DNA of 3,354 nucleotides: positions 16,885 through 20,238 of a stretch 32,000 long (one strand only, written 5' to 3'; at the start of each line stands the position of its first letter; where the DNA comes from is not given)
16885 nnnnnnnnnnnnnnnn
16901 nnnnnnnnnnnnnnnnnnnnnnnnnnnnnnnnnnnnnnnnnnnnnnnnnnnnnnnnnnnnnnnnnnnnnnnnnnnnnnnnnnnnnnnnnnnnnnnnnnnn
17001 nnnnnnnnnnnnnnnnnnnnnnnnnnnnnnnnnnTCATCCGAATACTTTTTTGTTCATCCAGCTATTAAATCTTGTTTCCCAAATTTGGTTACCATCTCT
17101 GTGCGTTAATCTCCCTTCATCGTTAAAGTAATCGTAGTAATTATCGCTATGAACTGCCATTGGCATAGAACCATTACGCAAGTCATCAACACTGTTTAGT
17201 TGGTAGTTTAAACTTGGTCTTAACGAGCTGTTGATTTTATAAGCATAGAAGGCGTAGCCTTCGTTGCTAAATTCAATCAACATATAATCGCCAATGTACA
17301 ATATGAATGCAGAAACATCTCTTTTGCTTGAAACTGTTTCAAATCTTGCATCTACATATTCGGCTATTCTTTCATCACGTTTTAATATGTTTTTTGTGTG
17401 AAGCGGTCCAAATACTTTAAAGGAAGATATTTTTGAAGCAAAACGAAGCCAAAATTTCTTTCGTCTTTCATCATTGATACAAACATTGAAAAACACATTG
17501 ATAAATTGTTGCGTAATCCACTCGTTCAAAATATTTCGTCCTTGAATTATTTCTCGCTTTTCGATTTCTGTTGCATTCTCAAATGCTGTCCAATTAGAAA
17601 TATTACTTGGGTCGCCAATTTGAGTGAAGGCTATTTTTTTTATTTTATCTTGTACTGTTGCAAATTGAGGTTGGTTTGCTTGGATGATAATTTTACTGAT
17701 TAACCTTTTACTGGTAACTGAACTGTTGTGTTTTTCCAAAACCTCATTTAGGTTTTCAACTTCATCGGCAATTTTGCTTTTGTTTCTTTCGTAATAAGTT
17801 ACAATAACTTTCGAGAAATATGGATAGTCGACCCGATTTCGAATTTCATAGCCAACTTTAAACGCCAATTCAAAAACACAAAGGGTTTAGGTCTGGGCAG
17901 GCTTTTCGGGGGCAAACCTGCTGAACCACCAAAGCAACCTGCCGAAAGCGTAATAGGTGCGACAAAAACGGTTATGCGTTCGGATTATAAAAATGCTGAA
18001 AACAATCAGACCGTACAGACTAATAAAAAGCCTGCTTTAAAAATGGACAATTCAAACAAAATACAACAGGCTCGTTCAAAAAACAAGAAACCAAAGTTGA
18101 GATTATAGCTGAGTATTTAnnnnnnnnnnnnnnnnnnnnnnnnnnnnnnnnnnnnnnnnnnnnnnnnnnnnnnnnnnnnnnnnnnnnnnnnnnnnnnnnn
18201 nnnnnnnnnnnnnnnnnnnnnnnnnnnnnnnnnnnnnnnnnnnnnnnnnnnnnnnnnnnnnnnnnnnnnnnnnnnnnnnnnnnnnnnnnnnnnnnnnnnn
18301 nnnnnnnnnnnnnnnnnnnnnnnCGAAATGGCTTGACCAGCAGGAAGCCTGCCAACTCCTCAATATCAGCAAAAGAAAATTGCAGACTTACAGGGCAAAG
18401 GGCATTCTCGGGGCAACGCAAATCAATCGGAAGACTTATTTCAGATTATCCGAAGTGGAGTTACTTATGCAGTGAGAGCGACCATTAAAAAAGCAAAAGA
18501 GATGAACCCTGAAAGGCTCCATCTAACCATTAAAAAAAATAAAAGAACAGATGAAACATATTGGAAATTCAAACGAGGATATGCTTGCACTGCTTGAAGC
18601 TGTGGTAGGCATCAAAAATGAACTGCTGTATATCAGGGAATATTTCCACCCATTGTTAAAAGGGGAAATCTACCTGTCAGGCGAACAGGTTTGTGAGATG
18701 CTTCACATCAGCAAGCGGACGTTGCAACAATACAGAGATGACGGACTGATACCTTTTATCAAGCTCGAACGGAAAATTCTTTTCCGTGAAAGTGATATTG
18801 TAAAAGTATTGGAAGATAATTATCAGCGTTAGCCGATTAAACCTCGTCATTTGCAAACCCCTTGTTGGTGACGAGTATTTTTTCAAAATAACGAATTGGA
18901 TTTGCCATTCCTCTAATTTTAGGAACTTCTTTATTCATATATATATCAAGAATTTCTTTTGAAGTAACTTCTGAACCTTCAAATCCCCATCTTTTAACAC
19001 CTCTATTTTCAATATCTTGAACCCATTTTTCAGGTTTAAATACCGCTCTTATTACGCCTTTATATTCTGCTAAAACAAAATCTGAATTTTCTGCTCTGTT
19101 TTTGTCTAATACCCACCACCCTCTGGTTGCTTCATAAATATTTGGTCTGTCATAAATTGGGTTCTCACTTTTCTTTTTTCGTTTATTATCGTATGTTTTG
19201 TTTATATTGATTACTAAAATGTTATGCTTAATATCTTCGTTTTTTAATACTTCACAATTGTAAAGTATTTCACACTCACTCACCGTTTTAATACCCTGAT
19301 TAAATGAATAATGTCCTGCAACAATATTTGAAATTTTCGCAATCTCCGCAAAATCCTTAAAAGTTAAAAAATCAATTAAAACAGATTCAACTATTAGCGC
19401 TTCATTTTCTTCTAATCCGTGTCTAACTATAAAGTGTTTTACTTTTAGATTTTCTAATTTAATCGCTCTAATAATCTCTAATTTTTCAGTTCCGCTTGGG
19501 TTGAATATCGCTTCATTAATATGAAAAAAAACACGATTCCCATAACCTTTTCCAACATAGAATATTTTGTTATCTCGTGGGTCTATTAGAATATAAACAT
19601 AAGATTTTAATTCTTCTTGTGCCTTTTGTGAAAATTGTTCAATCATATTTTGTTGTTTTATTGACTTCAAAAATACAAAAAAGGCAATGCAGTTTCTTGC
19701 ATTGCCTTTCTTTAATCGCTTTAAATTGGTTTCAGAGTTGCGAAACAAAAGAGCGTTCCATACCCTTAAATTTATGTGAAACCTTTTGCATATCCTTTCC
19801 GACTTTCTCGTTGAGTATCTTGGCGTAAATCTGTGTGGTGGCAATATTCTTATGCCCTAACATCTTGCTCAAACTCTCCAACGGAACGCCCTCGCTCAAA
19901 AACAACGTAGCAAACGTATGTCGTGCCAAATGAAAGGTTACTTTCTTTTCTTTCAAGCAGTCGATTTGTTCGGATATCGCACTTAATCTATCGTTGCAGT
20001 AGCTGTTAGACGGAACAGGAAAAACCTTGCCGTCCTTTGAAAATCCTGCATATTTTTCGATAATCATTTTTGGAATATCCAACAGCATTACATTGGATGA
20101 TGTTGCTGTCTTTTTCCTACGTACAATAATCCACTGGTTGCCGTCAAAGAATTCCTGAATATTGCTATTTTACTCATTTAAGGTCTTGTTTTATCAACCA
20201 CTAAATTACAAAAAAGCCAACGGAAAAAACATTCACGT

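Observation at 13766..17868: SNF2 helicase-Mrr nuclease giant with an overlapping partner: ZorC/ZorD-like pair without ZorAB, or a stand-alone two-gene nuclease-helicase system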

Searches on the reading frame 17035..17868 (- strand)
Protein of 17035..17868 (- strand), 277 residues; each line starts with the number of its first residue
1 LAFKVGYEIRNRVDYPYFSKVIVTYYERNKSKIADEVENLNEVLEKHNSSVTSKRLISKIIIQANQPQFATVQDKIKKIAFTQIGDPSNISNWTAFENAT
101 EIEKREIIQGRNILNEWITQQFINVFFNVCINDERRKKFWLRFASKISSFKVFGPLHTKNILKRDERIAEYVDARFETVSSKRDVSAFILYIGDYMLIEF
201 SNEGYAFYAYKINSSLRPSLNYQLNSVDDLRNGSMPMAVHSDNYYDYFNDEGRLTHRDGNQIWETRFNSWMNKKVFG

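Call 3: search_protein_families(library=pfam, proteins=[window:17035-17868:-], max_evalue=0.1)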
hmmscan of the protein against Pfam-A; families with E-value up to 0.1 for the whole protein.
window:17035-17868:- (277 aa): 1 family
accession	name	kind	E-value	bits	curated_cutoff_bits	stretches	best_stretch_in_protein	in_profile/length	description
PF15611.11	EH_Signature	-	3.7e-20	73.1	27.5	1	33-270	183-423/423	EH_Signature domain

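Call 4: search_protein_families(library=padloc, proteins=[window:17035-17868:-], max_evalue=0.1)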
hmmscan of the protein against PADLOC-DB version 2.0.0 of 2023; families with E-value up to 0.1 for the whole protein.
window:17035-17868:- (277 aa): 5 families
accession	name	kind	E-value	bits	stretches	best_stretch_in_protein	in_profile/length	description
PDLC00625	ZorC1|ZorC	-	2e-20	71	1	53-274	253-471/551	EH signature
PDLC00613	ZorC1|ZorC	-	1.9e-18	64.5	1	27-274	226-461/570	EH signature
PDLC00616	ZorC1|ZorC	-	1.3e-15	55.1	1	111-270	311-465/575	EH signature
PDLC00624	ZorC1|ZorC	-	1.1e-09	35.8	1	73-215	274-416/560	EH signature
PDLC00614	ZorC1|ZorC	-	1.2e-09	35.4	1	45-212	244-407/465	EH signature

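Call 14: find_homologous_proteins(query=window:17035-17868:-, max_evalue=0.00001)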
Query window:17035-17868:- (277 aa): 484 proteins with E <= 0.00001 among 981 candidates; the best 120 are listed.
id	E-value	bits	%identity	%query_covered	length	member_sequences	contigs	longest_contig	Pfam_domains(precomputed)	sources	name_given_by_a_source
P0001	8.0e-170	581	97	95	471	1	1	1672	PF15611.12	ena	-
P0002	7.5e-169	578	97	95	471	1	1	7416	PF15611.12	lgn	-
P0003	4.2e-167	572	96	95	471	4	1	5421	PF15611.12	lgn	-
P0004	9.4e-167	571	96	95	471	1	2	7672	PF15611.12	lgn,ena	-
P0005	1.7e-166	570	96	95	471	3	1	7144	PF15611.12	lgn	-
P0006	3.0e-166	569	95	95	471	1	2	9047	PF15611.12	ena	-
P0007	4.3e-166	569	95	95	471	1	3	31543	PF15611.12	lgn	-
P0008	8.4e-166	568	95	95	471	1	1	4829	PF15611.12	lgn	-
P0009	8.5e-166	568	95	95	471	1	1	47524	PF15611.12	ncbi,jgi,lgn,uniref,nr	ncbi:EH signature domain-containing protein [Chryseobacterium sp.]|uniref:EH signature domain-contai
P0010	5.7e-165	565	95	95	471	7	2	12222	PF15611.12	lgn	-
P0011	4.3e-163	559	94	95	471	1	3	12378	PF15611.12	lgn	-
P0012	2.7e-161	553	95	95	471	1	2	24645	PF15611.12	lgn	-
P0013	1.5e-160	551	92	95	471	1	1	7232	PF15611.12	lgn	-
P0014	7.0e-159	545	91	95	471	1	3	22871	PF15611.12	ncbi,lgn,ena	-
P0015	2.7e-158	543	91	95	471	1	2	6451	PF15611.12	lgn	-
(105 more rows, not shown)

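Call 15: find_encoding_contigs(protein=P0009, flank=10000, max_places=4)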
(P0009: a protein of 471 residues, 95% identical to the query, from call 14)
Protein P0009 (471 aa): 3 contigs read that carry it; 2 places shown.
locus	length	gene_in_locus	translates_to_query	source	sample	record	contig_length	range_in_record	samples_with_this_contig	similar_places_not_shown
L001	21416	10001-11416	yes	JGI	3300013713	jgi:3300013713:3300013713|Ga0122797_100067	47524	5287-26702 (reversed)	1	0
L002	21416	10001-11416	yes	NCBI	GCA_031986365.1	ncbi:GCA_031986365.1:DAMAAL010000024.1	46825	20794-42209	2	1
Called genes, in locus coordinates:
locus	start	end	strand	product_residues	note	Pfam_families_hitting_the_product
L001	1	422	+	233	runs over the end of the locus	PF09697:Porph_ging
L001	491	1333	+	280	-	PF01112:Asparaginase_2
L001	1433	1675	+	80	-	-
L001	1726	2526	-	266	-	PF01209:Ubie_methyltran, PF13489:Methyltransf_23 (weak), PF13847:Methyltransf_31, PF08241:Methyltransf_11, PF08242:Methyltransf_12, PF13649:Methyltransf_25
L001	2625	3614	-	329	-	PF00248:Aldo_ket_red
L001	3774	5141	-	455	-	PF13393:tRNA-synt_His, PF03129:HGTP_anticodon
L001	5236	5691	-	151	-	PF00570:HRDC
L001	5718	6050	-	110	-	PF00436:SSB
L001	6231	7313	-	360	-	PF13495:Phage_int_SAM_4, PF00589:Phage_integrase, PF22823:MrpR_C_cat (weak)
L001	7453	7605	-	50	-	-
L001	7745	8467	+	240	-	PF00691:OmpA (faint)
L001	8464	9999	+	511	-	PF28082:ZorA-like_t1 (weak), PF01442:Apolipoprotein (faint)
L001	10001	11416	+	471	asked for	PF15611:EH_Signature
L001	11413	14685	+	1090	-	PF00176:SNF2-rel_dom, PF00270:DEAD (faint), PF04851:ResIII, PF00271:Helicase_C, PF04471:Mrr_cat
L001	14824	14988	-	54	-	-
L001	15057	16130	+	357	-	PF09519:RE_HindVP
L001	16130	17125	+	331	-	PF00145:DNA_methylase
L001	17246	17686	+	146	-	-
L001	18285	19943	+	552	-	PF03235:GmrSD_N, PF07510:GmrSD_C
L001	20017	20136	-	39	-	-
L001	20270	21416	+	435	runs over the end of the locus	PF00654:Voltage_CLC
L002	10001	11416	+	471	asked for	PF15611:EH_Signature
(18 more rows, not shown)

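Call 16: find_encoding_contigs(protein=P0007, flank=10000, max_places=4)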
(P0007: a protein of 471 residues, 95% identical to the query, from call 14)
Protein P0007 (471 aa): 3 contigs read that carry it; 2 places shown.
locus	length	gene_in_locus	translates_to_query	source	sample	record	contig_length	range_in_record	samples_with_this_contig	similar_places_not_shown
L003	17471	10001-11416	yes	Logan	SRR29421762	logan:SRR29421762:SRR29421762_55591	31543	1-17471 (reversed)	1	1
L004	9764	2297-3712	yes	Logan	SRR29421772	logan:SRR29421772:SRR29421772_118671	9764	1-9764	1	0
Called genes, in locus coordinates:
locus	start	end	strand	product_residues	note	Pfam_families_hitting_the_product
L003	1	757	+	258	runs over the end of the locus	PF08980:DUF1883, PF01582:TIR, PF13676:TIR_2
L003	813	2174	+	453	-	-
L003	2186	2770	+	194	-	-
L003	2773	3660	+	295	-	-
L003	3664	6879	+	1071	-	PF04313:HSDR_N, PF04851:ResIII, PF18766:SWI2_SNF2, PF22679:T1R_D3-like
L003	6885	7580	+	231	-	PF01863:YgjP-like, PF10263:SprT-like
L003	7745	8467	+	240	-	PF00691:OmpA (faint)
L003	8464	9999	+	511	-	PF28082:ZorA-like_t1 (faint), PF01442:Apolipoprotein (faint)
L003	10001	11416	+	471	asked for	PF15611:EH_Signature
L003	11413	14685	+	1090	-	PF00270:DEAD (faint), PF00176:SNF2-rel_dom, PF04851:ResIII, PF00271:Helicase_C, PF04471:Mrr_cat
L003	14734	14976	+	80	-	PF02146:SIR2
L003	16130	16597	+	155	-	PF22105:DUF6943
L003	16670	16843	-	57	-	-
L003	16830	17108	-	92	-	-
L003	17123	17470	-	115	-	?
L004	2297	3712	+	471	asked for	PF15611:EH_Signature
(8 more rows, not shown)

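Call 20: search_protein_families(library=padloc, proteins=[L001:7745-8467:+, L001:8464-9999:+, L001:10001-11416:+, L001:11413-14685:+], max_evalue=0.001)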
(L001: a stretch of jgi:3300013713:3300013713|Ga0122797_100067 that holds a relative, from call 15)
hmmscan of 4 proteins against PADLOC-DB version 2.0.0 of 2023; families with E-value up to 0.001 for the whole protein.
L001:7745-8467:+ (240 aa): 7 families
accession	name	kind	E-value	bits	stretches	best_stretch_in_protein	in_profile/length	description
PDLC00641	ZorB2|ZorB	-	8.9e-82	272.3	1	4-236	11-236/238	MotB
PDLC00609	ZorB1|ZorB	-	2.6e-60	201.8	1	3-237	12-229/232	MotB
PDLC00611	ZorB1|ZorB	-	1.6e-22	78.4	1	9-222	20-213/240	MotB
PDLC00608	ZorB1|ZorB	-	1.5e-20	71.5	1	5-224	13-227/243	MotB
PDLC00610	ZorB1|ZorB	-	5.6e-15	53.6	1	5-228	12-240/254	MotB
PDLC00612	ZorB1|ZorB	-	1.2e-08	32.9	1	40-229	86-273/293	MotB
PDLC00651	ZorB3|ZorB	-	5.6e-08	30.6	1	6-160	12-158/215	MotB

L001:8464-9999:+ (511 aa): 16 families
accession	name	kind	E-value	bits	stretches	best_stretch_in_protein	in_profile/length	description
PDLC00635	ZorA2|ZorA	-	5.1e-37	126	1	5-237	13-247/505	MotA/ExbB/TolQ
PDLC00637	ZorA2|ZorA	-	5.3e-30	102.5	1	30-351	33-348/420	MotA/ExbB/TolQ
PDLC00640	ZorA2|ZorA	-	1.5e-23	81.3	1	14-140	22-154/590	MotA/ExbB/TolQ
PDLC00638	ZorA2|ZorA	-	6.2e-23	79.4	1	16-224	25-193/545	MotA/ExbB/TolQ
PDLC00639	ZorA2|ZorA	-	1.9e-21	74.4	1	20-394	45-410/494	MotA/ExbB/TolQ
PDLC00601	ZorA1|ZorA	-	6.6e-18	62.7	2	41-97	138-200/699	MotA/ExbB/TolQ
PDLC00636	ZorA2|ZorA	-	7.7e-18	62.6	1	15-472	20-426/461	MotA/ExbB/TolQ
PDLC00599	ZorA1|ZorA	-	2.8e-16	57.4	2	195-498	340-624/631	MotA/ExbB/TolQ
PDLC00603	ZorA1|ZorA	-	8.5e-15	52.4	2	41-125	133-219/727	MotA/ExbB/TolQ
PDLC00597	ZorA1|ZorA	-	8.7e-15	52.5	1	33-309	103-368/683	MotA/ExbB/TolQ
PDLC00598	ZorA1|ZorA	-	5.2e-13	46.3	2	41-97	131-191/663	MotA/ExbB/TolQ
PDLC00602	ZorA1|ZorA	-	5.3e-11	40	1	42-440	132-533/648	MotA/ExbB/TolQ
PDLC00604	ZorA1|ZorA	-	8.4e-09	32.4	1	144-494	232-589/639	MotA/ExbB/TolQ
PDLC00605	ZorA1|ZorA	-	7.7e-06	22.5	1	266-507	453-691/700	MotA/ExbB/TolQ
PDLC00647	ZorA3|ZorA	-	8.8e-05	19.1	1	167-498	266-583/780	MotA/ExbB/TolQ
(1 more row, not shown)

L001:10001-11416:+ (471 aa): 4 families
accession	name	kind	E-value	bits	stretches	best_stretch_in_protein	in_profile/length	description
PDLC00625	ZorC1|ZorC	-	3.4e-22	76.8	1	177-467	178-470/551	EH signature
PDLC00613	ZorC1|ZorC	-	1.6e-18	64.8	1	186-468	190-461/570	EH signature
PDLC00616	ZorC1|ZorC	-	2.8e-16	57.3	1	195-464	205-465/575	EH signature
PDLC00624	ZorC1|ZorC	-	2.9e-10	37.6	1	170-409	177-416/560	EH signature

L001:11413-14685:+ (1090 aa): 36 families (the best 25 are shown)
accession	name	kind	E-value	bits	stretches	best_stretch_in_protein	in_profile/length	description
PDLC00631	ZorD1|ZorD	-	0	1351.6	1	6-1079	5-1070/1071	"SWI2/SNF2 helicase, Mrr-like nuclease"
PDLC00632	ZorD1|ZorD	-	2.3e-208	692.7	2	284-926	424-1085/1101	"SWI2/SNF2 helicase, Mrr-like nuclease"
PDLC00629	ZorD1|ZorD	-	4.4e-182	605.5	2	278-947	329-981/1012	"SWI2/SNF2 helicase, Mrr-like nuclease"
PDLC00634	ZorD1|ZorD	-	1.5e-178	593.9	2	289-969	336-998/1208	"SWI2/SNF2 helicase, Mrr-like nuclease"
PDLC00633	ZorD1|ZorD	-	4.8e-175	582.2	1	31-932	46-896/908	"SWI2/SNF2 helicase, Mrr-like nuclease"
PDLC00628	ZorD1|ZorD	-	1.4e-165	550.9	2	336-1086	414-1156/1171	"SWI2/SNF2 helicase, Mrr-like nuclease"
PDLC00627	ZorD1|ZorD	-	4.3e-164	546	2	538-922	599-990/1006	"SWI2/SNF2 helicase, Mrr-like nuclease"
PDLC02854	DpdE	-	2.3e-134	447.5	2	337-924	478-1065/1083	DpdE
PDLC00630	ZorD1|ZorD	-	6.5e-103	343.7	2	545-1080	268-807/817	"SWI2/SNF2 helicase, Mrr-like nuclease"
PDLC02842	DpdE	-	1.3e-80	269.5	1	398-881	666-1124/1176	DpdE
PDLC02845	DpdE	-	2.5e-54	182.6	1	436-882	843-1247/1293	DpdE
PDLC02849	DpdE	-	7.5e-53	177.9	1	436-880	400-805/857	DpdE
PDLC02850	DpdE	-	4.3e-51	171.9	1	436-884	804-1218/1282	DpdE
PDLC02851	DpdE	-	5.4e-44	148.3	1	436-883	597-1010/1055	DpdE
PDLC02848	DpdE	-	4.9e-32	108.8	1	436-774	356-671/856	DpdE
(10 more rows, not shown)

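Call 34: find_encoding_contigs(protein=P0002, flank=10000, max_places=3)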
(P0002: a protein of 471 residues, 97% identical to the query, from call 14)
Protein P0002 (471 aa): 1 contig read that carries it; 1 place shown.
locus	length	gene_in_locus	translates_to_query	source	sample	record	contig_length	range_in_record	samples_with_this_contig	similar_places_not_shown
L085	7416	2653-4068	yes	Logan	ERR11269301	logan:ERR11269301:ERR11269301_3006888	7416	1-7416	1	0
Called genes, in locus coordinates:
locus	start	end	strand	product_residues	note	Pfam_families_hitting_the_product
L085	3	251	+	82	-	?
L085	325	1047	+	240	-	-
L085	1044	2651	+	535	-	PF28082:ZorA-like_t1 (weak)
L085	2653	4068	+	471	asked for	PF15611:EH_Signature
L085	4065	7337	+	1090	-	PF00176:SNF2-rel_dom, PF04851:ResIII, PF00270:DEAD (faint), PF00271:Helicase_C, PF04471:Mrr_cat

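Call 35: find_encoding_contigs(protein=P0006, flank=10000, max_places=3)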
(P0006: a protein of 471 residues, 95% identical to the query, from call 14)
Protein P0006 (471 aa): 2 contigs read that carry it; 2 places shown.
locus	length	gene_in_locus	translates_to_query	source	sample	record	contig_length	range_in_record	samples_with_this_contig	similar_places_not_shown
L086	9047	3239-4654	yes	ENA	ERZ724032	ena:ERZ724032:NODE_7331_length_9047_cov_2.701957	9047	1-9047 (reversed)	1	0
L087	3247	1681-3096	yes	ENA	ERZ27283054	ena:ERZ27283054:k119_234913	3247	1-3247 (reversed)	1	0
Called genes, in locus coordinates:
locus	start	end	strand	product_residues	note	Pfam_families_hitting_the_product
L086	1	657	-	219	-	?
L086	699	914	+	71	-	-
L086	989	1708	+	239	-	PF00691:OmpA (faint)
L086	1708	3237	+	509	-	PF28082:ZorA-like_t1 (faint), PF01442:Apolipoprotein (faint)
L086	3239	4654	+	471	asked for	PF15611:EH_Signature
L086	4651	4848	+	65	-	-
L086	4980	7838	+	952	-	PF04851:ResIII, PF00176:SNF2-rel_dom, PF00270:DEAD (weak), PF00271:Helicase_C, PF04471:Mrr_cat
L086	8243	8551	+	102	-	PF12844:HTH_19, PF01381:HTH_3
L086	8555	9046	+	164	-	?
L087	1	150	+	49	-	?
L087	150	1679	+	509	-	PF28082:ZorA-like_t1 (faint), PF01442:Apolipoprotein (faint)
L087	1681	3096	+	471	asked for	PF15611:EH_Signature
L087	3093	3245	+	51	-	?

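Call 43: search_solved_structures(query=window:17035-17868:-, max_evalue=0.01, show_alignments=1)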
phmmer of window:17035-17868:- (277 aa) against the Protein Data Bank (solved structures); distinct sequences matched with E-value up to 0.01: 1.
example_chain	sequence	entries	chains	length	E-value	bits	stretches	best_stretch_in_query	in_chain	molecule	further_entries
8r68_A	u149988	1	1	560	6e-05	25.7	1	114-214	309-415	Zorya protein ZorC EH domain-containing protein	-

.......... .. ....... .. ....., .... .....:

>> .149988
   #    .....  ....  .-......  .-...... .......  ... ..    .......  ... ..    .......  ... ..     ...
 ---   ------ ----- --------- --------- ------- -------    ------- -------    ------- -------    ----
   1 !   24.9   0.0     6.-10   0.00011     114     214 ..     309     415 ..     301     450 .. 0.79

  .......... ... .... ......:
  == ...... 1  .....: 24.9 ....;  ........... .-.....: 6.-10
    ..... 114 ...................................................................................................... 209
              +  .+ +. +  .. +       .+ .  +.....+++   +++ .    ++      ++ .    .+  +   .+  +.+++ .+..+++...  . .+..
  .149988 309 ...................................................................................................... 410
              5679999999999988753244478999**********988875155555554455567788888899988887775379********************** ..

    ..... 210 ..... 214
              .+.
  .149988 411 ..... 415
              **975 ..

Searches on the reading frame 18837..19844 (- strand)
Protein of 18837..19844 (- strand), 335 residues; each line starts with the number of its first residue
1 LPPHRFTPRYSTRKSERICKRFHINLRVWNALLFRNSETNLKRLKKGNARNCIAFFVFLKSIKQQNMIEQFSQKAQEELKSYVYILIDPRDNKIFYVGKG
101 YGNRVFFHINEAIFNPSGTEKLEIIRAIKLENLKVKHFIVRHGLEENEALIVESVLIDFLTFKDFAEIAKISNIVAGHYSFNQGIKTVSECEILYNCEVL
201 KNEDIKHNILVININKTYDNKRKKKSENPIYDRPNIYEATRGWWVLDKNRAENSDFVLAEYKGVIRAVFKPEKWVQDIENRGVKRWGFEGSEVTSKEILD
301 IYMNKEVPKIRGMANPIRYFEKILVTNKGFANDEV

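Call 8: search_protein_families(library=pfam, proteins=[window:18837-19844:-], max_evalue=0.01)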
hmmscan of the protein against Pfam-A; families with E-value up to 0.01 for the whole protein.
window:18837-19844:- (335 aa): 1 family
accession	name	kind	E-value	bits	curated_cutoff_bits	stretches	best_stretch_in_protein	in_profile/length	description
PF22945.2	LEM-3_GIY-YIG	-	2.4e-18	67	27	1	82-207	2-143/151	LEM-3-like GIY-YIG domain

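Call 10: search_protein_families(library=padloc, proteins=[window:18837-19844:-], max_evalue=0.01)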
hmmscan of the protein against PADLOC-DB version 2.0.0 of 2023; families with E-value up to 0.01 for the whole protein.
window:18837-19844:- (335 aa): 1 family
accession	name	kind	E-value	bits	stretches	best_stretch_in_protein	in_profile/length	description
PDLC04031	PD-T4-3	-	1.3e-46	157.3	1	68-320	3-253/256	-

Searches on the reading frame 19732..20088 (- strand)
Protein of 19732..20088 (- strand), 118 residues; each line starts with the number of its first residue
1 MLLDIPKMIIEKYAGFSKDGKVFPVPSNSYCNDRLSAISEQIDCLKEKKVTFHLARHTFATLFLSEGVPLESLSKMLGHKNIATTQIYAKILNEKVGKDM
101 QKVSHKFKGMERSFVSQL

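Call 8: search_protein_families(library=pfam, proteins=[window:19732-20088:-], max_evalue=0.01)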
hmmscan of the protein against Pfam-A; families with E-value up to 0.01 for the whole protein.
window:19732-20088:- (118 aa): 1 family
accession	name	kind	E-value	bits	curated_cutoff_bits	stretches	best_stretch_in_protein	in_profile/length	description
PF00589.27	Phage_integrase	-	1.4e-12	48.1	27.1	1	45-92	124-169/172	Phage integrase family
